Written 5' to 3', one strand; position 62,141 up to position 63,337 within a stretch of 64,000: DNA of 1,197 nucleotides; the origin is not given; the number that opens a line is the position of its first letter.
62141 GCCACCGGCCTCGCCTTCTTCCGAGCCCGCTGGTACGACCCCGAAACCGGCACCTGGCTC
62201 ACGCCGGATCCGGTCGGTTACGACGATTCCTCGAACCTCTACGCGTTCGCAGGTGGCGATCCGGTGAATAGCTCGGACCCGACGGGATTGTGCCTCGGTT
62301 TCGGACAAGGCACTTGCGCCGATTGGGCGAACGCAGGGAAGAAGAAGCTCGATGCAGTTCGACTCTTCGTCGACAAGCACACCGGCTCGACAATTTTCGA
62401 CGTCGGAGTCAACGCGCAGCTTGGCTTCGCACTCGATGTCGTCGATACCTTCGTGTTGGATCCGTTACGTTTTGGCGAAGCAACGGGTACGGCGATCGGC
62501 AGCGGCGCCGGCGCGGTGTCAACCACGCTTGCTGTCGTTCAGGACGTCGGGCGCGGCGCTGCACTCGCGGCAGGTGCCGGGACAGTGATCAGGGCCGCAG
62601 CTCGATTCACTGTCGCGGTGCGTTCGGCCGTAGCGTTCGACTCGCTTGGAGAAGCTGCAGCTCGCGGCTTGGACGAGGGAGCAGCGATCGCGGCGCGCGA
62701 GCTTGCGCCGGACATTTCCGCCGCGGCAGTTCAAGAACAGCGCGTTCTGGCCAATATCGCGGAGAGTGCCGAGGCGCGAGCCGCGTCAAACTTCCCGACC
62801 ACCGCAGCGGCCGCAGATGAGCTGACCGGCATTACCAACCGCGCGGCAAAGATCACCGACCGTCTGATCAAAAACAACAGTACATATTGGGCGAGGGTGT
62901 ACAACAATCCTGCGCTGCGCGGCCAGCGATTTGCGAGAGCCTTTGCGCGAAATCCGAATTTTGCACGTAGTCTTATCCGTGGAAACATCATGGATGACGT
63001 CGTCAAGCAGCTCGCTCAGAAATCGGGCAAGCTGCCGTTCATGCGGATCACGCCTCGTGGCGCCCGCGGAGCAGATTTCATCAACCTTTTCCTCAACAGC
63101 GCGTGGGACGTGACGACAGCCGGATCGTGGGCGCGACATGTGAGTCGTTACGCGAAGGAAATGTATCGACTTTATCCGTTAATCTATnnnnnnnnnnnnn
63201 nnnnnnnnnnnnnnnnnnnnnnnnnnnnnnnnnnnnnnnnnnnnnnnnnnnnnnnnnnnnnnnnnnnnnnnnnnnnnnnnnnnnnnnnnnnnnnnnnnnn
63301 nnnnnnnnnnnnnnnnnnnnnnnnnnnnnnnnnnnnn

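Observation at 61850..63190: Second codon-composition break at an RHS core/toxin module, and a ~299-aa toxin tip of unknown family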

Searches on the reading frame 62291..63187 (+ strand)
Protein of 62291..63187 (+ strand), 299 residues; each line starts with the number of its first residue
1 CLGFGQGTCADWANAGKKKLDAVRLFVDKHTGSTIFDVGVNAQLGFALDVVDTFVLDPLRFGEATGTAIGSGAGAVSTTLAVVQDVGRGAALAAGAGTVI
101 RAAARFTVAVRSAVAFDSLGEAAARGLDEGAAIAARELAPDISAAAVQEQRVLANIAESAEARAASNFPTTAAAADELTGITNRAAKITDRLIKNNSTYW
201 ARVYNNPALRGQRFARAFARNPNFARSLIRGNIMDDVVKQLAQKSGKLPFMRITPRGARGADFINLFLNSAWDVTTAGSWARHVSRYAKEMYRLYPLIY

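Call 8: search_protein_families(library=pfam, proteins=[window:62291-63187:+], max_evalue=1)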
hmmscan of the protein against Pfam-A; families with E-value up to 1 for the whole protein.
window:62291-63187:+ (299 aa): 0 families

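Call 9: find_homologous_proteins(query=window:62291-63187:+, max_evalue=0.001)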
Query window:62291-63187:+ (299 aa): 4 proteins with E <= 0.001 among 8000 candidates.
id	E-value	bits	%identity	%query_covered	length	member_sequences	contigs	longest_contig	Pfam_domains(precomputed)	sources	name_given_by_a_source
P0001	2.3e-138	479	77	100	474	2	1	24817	-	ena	-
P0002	3.8e-55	206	65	54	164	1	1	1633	-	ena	-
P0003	4.1e-55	205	67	50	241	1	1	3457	-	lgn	-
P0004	2.7e-54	203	67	50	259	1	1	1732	-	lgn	-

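Call 10: search_protein_families(library=ncbifam, proteins=[window:62291-63187:+], max_evalue=1)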
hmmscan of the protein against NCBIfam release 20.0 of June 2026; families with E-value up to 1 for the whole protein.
window:62291-63187:+ (299 aa): 1 family
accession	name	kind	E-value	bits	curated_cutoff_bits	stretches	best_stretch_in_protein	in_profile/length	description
NF010449.0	PRK13875.1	subfamily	0.0013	17.9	442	1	61-203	271-406/443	conjugal transfer protein TrbL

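Call 12: find_encoding_contigs(protein=P0001, flank=10000, max_places=4)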
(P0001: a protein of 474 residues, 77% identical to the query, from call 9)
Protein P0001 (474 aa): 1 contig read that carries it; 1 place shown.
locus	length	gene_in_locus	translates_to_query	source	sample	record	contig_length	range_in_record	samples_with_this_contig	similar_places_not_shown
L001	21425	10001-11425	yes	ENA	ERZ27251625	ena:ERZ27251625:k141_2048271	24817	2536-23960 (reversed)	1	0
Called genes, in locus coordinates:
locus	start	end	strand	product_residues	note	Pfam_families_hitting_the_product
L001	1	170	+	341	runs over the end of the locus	?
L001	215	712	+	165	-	-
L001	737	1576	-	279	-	-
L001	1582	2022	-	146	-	PF04343:DUF488, PF22751:DUF488-N3a (weak)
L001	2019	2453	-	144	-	PF13560:HTH_31, PF01381:HTH_3, PF12844:HTH_19 (faint)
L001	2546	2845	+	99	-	PF08845:SymE_toxin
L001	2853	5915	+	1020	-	PF01807:Zn_ribbon_DnaG, PF08275:DNAG_N (weak), PF13155:Toprim_2, PF13362:Toprim_3 (weak), PF13662:Toprim_4 (weak), PF27228:MTBMA_p00010_2nd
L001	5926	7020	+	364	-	PF00589:Phage_integrase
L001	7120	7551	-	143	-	PF01850:PIN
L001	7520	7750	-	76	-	-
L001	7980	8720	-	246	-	-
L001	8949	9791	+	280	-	PF02899:Phage_int_SAM_1, PF00589:Phage_integrase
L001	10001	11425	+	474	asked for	-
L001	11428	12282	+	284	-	PF13576:Pentapeptide_3 (faint), PF13599:Pentapeptide_4, PF00805:Pentapeptide (weak)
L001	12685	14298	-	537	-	-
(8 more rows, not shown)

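Call 13: find_encoding_contigs(protein=P0003, flank=5000, max_places=4)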
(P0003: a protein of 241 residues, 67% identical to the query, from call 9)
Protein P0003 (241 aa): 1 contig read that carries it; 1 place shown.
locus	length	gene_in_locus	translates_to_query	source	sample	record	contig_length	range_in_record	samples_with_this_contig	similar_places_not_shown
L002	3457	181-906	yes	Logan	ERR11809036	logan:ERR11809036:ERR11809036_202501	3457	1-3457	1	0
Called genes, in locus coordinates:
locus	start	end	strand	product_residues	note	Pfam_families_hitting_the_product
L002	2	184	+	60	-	?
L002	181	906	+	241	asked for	-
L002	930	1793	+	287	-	PF13576:Pentapeptide_3 (faint), PF13599:Pentapeptide_4, PF00805:Pentapeptide (weak)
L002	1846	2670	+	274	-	-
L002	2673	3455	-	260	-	?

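Call 14: find_encoding_contigs(protein=P0004, flank=5000, max_places=4)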
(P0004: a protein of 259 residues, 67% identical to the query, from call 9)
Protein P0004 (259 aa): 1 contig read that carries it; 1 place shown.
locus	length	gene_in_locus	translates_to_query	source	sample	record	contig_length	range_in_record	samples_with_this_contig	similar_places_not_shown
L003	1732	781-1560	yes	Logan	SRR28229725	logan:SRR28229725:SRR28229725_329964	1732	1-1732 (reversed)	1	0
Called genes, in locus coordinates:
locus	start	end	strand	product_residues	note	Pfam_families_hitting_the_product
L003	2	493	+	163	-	?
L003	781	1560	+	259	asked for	-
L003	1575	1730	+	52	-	?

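Call 15: find_encoding_contigs(protein=P0002, flank=5000, max_places=4)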
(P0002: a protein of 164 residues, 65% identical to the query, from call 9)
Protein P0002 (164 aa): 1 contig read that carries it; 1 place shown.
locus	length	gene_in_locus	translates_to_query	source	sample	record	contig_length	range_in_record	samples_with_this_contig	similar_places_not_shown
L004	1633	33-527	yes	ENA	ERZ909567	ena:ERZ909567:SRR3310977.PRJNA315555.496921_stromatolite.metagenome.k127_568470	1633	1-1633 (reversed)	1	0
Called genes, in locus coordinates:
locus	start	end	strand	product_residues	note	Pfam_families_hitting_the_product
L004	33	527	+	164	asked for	-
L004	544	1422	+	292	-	PF13576:Pentapeptide_3 (faint), PF13599:Pentapeptide_4, PF00805:Pentapeptide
